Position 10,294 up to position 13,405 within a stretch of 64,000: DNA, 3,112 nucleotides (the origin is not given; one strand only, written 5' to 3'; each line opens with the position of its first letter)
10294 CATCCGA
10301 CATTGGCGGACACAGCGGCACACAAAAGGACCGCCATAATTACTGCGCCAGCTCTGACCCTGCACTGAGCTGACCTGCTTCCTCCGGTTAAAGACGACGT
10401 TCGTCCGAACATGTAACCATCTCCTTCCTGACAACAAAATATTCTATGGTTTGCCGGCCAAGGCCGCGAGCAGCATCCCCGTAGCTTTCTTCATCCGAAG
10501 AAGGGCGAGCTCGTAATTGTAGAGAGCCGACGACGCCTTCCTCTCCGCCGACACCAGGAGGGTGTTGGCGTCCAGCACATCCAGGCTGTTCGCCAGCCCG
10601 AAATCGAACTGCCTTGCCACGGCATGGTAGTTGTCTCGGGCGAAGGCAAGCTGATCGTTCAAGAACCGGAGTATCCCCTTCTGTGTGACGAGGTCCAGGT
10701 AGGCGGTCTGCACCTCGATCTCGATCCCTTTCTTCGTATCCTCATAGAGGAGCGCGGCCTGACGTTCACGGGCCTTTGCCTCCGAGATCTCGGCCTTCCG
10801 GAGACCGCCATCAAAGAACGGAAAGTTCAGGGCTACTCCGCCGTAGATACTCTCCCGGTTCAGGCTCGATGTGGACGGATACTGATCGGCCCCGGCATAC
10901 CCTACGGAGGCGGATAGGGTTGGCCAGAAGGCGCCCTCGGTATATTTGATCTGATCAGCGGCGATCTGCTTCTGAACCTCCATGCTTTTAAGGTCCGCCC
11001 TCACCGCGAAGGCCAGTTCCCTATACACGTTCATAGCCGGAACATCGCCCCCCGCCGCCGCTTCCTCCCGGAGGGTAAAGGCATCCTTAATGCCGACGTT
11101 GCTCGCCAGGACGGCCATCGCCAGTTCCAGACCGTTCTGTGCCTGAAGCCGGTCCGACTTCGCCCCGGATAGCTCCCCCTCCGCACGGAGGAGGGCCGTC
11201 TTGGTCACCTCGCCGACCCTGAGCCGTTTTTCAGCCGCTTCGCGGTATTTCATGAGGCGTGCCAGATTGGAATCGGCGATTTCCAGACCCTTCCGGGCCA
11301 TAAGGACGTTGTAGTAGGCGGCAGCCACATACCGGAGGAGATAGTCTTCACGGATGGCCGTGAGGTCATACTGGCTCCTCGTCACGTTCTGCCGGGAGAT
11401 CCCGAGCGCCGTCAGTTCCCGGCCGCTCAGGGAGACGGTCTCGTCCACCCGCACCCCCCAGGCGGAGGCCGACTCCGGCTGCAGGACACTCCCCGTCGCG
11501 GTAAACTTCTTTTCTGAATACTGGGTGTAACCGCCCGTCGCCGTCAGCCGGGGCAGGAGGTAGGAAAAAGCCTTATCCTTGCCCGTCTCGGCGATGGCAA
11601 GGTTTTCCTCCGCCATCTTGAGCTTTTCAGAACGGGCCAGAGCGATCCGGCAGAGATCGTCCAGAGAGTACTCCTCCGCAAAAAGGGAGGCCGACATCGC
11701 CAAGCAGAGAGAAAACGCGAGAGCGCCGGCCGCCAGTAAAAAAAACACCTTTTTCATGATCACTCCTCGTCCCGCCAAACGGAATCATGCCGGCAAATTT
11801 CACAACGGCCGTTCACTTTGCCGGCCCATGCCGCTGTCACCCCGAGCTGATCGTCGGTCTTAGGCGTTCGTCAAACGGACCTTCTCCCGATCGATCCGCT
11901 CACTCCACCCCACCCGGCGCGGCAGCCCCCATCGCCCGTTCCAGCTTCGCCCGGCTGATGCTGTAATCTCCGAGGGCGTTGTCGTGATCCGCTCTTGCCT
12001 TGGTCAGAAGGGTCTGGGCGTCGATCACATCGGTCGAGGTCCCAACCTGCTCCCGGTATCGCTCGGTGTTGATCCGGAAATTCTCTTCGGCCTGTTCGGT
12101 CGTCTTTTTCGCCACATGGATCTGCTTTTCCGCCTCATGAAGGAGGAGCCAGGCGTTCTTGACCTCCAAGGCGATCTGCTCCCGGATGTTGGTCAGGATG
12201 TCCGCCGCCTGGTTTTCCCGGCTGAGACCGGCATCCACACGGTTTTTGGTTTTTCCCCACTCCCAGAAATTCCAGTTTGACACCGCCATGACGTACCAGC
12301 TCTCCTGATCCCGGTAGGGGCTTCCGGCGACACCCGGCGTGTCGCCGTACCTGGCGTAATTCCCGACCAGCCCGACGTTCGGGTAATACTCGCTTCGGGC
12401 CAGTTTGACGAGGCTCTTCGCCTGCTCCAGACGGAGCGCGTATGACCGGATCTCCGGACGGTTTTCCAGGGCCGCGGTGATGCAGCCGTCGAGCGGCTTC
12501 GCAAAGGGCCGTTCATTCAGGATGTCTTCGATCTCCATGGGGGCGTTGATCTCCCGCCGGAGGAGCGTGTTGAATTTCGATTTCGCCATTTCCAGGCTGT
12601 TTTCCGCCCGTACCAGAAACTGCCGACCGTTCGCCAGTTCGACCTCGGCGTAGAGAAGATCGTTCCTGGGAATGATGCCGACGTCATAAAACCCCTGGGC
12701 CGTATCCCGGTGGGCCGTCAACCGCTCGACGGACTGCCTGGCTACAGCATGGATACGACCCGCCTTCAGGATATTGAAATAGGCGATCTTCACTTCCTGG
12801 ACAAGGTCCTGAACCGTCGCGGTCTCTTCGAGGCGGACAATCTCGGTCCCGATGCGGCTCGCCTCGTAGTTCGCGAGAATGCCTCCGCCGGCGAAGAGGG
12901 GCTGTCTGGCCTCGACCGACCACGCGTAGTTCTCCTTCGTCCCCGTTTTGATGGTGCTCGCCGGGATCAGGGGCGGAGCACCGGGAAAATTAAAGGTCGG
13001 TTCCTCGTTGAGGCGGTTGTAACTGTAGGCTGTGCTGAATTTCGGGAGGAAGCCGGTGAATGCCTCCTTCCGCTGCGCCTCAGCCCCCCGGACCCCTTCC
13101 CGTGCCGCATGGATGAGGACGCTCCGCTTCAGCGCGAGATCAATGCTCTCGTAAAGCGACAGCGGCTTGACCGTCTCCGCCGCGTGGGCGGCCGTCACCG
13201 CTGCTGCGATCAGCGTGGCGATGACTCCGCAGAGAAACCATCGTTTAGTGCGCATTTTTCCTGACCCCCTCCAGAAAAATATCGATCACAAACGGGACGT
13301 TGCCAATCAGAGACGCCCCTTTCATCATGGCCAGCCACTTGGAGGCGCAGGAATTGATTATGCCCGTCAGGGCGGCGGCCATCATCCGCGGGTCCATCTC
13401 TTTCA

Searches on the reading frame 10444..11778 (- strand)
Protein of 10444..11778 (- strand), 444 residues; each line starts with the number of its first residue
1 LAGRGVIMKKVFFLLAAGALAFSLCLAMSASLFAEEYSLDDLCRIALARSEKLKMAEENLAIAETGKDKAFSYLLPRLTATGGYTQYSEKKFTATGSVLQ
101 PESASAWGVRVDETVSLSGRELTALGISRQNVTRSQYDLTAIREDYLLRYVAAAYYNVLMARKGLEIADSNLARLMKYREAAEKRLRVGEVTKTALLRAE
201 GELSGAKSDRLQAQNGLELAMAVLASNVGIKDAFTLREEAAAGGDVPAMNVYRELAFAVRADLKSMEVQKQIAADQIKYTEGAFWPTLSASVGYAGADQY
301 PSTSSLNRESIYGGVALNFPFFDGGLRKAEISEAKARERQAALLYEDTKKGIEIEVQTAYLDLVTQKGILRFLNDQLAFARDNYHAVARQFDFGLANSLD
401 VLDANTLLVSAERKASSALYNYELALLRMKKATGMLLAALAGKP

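Call 62: search_protein_families(library=pfam, proteins=[window:10444-11778:-], max_evalue=0.000001)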
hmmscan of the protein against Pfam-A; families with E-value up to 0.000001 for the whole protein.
window:10444-11778:- (444 aa): 1 family
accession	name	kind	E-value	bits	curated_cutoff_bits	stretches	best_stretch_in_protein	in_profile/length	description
PF02321.23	OEP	-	1.3e-51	175.5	22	2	254-434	6-187/187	Outer membrane efflux protein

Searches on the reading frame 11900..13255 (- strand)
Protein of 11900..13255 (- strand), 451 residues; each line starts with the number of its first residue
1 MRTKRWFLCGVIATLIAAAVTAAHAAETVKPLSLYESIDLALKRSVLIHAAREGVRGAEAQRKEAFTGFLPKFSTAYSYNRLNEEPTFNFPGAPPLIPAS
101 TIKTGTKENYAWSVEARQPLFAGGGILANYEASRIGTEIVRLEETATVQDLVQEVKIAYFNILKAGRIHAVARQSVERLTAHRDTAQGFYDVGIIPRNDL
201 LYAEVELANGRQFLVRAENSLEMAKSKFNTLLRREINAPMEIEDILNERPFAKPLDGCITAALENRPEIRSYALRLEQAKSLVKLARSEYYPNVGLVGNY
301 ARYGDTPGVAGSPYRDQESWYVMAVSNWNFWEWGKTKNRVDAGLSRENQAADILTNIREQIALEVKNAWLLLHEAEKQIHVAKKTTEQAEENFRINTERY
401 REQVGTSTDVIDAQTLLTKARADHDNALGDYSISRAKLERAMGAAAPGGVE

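Call 62: search_protein_families(library=pfam, proteins=[window:11900-13255:-], max_evalue=0.000001)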
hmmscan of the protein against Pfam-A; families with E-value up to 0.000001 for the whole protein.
window:11900-13255:- (451 aa): 1 family
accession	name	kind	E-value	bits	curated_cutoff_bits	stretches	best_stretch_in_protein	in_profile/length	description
PF02321.23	OEP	-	3.8e-67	226.2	22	2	255-443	1-187/187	Outer membrane efflux protein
